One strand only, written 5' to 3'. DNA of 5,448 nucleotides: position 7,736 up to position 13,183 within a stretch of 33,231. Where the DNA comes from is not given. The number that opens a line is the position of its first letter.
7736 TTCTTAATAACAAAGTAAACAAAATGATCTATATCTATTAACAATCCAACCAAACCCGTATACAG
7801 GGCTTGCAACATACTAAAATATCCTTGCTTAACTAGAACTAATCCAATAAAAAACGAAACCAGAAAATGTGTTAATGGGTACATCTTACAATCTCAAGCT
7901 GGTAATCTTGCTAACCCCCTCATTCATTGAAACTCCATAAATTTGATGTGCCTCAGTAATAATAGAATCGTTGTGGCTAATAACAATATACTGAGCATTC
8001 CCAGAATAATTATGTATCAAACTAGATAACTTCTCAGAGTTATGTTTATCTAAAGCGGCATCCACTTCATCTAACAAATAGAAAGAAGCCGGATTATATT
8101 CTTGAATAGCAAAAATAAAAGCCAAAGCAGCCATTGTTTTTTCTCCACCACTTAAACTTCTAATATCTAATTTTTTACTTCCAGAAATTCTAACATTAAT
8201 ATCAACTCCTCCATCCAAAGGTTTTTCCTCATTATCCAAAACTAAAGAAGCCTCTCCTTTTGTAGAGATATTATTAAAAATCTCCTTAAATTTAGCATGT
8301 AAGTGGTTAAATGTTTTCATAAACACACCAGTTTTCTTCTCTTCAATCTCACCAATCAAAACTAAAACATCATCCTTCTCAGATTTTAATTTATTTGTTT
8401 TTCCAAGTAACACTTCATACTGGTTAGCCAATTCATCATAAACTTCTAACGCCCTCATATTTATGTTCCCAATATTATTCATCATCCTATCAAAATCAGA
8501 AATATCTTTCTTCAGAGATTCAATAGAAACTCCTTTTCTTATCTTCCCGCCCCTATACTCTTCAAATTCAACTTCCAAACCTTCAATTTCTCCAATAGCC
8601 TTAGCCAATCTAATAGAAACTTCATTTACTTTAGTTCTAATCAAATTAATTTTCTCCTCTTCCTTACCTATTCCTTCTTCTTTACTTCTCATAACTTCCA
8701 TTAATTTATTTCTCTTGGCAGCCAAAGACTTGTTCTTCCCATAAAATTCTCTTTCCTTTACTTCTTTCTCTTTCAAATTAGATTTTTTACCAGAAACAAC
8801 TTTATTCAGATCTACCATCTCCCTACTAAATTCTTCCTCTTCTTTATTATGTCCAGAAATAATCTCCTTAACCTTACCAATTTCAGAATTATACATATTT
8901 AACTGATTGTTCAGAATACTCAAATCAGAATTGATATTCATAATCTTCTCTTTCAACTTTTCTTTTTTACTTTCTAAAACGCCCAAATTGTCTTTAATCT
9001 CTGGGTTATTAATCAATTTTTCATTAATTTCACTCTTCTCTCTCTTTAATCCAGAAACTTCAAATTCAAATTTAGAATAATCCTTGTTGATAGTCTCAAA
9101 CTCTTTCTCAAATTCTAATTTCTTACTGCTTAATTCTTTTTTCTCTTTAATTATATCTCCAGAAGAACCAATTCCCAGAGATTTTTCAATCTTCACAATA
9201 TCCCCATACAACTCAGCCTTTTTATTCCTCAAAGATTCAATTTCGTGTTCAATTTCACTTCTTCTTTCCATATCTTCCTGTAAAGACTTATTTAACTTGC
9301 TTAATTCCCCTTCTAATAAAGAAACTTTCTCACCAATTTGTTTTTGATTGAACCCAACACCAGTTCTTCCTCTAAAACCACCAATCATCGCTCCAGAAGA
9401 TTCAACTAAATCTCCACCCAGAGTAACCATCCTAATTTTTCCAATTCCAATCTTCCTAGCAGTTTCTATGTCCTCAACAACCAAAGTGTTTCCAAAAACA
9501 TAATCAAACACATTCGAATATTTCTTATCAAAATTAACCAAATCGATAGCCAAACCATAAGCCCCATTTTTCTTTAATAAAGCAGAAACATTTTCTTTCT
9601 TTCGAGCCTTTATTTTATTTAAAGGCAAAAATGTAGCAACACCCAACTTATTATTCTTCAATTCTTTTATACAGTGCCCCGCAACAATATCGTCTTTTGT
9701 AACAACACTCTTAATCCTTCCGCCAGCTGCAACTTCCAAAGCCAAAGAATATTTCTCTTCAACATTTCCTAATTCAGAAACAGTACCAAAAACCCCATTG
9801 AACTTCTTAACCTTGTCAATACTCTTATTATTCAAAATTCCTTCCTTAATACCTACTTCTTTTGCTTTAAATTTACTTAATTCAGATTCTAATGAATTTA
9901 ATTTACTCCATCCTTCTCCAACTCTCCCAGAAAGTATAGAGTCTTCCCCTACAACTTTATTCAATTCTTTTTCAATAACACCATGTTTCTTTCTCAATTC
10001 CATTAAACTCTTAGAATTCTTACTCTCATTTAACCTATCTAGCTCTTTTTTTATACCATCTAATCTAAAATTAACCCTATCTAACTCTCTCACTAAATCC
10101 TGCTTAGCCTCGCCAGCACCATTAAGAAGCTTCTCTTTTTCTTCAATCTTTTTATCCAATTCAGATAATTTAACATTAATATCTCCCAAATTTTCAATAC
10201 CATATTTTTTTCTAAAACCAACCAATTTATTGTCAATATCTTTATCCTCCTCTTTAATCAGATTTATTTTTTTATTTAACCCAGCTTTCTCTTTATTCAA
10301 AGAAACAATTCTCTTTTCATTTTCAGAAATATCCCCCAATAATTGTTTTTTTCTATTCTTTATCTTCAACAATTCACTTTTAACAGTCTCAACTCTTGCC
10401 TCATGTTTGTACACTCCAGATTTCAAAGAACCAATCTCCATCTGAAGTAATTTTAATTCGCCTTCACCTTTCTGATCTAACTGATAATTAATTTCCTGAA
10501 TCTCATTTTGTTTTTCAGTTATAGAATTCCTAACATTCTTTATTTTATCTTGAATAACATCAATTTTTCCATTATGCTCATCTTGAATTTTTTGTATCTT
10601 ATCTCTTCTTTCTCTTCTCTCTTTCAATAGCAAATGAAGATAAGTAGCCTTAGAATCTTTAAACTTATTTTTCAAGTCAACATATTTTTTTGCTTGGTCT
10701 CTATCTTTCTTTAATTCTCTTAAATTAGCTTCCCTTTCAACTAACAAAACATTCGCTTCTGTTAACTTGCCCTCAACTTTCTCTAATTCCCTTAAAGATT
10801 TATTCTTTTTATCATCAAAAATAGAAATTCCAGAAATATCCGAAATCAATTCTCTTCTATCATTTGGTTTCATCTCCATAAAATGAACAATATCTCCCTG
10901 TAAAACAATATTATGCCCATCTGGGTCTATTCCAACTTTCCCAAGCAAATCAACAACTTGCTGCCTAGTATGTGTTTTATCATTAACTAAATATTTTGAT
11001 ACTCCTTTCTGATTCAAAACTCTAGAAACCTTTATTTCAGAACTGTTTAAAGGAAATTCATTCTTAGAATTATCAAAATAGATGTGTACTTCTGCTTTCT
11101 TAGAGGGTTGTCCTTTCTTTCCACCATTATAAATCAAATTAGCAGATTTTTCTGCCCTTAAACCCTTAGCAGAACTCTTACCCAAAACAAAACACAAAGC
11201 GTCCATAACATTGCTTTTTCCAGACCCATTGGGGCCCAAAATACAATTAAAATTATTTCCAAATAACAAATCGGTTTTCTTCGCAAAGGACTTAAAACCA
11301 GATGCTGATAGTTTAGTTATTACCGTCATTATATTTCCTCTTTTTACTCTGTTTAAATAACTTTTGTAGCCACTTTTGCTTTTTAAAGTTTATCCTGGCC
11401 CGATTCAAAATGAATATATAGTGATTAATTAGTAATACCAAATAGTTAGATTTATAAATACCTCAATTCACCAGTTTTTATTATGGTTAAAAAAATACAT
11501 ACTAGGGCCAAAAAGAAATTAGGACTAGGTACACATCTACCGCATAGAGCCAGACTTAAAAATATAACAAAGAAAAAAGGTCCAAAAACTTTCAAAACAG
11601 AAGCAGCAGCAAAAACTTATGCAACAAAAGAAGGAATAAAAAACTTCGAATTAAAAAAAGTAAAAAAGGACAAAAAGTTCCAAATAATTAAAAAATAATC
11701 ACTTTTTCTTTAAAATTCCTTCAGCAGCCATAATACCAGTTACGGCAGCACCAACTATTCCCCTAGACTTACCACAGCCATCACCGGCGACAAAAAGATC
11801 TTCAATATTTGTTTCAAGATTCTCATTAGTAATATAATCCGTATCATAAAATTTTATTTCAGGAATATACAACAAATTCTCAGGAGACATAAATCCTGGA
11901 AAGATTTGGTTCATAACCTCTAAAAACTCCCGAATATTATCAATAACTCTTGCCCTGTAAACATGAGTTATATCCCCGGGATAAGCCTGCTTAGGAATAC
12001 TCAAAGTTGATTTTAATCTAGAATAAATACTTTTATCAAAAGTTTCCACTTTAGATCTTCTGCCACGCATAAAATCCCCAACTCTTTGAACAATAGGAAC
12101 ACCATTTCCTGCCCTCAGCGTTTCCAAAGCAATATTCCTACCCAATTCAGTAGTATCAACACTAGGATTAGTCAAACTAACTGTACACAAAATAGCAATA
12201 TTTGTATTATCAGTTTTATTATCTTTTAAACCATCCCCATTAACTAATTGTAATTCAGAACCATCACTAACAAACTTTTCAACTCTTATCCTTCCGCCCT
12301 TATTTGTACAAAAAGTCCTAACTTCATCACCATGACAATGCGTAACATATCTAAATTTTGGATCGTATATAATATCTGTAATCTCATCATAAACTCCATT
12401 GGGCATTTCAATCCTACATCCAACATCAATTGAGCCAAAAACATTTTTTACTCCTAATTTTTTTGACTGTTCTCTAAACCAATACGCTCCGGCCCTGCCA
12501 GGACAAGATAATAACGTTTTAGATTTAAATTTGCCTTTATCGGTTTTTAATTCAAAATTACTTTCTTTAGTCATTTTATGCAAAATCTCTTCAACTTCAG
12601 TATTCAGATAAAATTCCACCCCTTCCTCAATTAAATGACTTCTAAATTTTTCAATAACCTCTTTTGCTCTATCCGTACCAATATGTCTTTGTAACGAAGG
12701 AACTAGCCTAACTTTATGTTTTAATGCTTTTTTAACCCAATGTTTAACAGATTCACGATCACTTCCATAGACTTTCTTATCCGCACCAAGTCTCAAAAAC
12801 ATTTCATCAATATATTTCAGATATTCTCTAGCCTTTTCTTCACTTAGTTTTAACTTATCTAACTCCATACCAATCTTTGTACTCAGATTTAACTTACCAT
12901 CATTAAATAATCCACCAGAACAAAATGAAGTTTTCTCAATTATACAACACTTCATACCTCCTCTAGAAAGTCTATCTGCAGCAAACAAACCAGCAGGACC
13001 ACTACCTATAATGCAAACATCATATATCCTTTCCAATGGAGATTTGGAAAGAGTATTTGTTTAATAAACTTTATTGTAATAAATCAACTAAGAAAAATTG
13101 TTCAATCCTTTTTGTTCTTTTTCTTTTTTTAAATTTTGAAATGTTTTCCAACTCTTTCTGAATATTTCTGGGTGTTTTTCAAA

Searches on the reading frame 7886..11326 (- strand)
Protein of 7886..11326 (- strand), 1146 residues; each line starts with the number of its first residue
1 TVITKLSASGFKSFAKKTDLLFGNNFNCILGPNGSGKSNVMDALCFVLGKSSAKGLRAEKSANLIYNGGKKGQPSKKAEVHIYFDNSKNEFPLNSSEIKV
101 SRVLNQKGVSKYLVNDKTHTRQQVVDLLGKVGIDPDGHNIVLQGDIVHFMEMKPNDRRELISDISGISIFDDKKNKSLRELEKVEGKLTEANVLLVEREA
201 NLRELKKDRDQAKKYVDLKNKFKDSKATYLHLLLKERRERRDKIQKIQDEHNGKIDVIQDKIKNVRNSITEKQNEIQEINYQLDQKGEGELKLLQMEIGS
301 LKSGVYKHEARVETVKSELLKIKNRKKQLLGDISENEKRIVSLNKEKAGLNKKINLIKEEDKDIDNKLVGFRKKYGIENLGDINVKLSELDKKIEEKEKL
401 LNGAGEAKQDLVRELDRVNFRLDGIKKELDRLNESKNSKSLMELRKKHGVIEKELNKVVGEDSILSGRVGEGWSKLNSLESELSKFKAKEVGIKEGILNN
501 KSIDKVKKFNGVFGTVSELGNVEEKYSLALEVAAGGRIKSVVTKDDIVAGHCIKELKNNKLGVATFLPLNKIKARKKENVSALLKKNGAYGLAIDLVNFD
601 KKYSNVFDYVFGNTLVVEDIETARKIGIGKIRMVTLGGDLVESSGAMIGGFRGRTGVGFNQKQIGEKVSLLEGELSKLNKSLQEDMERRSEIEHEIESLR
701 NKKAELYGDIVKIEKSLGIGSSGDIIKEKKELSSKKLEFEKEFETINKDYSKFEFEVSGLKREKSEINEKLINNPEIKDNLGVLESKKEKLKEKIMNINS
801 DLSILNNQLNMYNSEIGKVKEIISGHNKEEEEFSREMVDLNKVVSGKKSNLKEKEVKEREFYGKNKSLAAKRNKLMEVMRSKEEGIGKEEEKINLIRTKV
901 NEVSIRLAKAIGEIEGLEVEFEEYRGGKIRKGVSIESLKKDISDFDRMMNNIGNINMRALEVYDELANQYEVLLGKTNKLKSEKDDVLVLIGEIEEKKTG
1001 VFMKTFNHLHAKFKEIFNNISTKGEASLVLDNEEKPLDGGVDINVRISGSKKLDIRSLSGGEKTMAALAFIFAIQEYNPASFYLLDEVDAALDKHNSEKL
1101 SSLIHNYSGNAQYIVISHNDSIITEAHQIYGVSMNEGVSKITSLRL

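Call 50: search_protein_families(library=pfam, proteins=[window:7886-11326:-], max_evalue=0.001)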
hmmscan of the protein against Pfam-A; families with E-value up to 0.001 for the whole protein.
window:7886-11326:- (1146 aa): 7 families
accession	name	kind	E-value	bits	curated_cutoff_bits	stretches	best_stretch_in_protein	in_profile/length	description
PF02463.25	SMC_N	-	5.3e-59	199.7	40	1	3-1139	2-219/220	RecF/RecN/SMC N terminal domain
PF06470.18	SMC_hinge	-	6.4e-33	114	22.5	1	509-626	1-115/116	SMC proteins Flexible Hinge Domain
PF13476.12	AAA_23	-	3.3e-15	57.7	27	1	5-252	1-194/201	AAA domain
PF13304.12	AAA_21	-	9e-12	46.1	27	1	26-92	1-73/304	AAA domain, putative AbiEii toxin, Type IV TA system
PF24423.1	OVT1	-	0.00025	21.8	30.9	1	382-440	5-63/100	Major antigen, helical domain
PF12795.12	MscS_porin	-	0.00025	21.2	34.4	0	199-346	50-199/238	Mechanosensitive ion channel porin domain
PF13555.12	AAA_29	-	0.00026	21.1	27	1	27-49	25-47/61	P-loop containing region of AAA domain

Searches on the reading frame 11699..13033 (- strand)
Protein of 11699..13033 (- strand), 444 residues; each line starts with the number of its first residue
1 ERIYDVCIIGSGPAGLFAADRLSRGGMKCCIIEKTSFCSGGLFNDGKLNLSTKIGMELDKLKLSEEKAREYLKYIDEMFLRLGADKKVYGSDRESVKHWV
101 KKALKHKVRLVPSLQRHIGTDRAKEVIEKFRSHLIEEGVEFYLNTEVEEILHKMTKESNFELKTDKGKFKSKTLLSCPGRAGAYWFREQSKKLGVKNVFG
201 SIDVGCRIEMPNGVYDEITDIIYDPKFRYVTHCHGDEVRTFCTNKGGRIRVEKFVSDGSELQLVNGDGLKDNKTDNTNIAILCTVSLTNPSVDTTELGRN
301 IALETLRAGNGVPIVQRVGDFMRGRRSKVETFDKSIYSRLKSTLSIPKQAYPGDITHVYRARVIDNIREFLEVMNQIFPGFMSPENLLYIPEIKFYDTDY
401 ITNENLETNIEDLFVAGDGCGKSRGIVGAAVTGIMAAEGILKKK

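Call 50: search_protein_families(library=pfam, proteins=[window:11699-13033:-], max_evalue=0.001)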
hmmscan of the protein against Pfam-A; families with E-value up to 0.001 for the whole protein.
window:11699-13033:- (444 aa): 12 families
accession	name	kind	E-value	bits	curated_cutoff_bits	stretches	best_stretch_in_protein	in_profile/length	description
PF07992.20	Pyr_redox_2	-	9.7e-14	51.9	26.1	1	4-39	1-36/291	Pyridine nucleotide-disulphide oxidoreductase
PF01494.25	FAD_binding_3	-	3.1e-08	33.7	22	1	4-181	2-160/349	FAD binding domain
PF03486.20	HI0933_like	-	5.8e-08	32.9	50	1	5-175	2-159/244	HI0933-like protein Rossmann domain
PF21688.3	FAD-depend_C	-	8.6e-08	33.1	27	1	204-392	4-194/197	FAD-dependent protein, C-terminal domain-like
PF00890.30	FAD_binding_2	-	5.8e-07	29.5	20.4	1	5-41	1-37/414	FAD binding domain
PF01266.30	DAO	-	6.8e-07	29.6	27.9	1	5-167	1-190/353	FAD dependent oxidoreductase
PF12831.13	FAD_oxidored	-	4.9e-06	26.5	27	1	5-162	1-126/416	FAD dependent oxidoreductase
PF13738.12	Pyr_redox_3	-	5.6e-06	26.2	30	0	8-36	2-31/305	Pyridine nucleotide-disulphide oxidoreductase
PF01946.23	Thi4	-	1.3e-05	25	26.2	1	4-48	18-63/235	Thi4 family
PF01134.28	GIDA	-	1.4e-05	24.8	22.1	0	394-437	338-380/391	Glucose inhibited division protein A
PF13450.12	NAD_binding_8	-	1.8e-05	25.3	21.9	1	8-40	1-33/68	NAD(P)-binding Rossmann-like domain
PF05834.18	Lycopene_cycl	-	0.0008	19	23.4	0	5-34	1-32/380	Lycopene cyclase protein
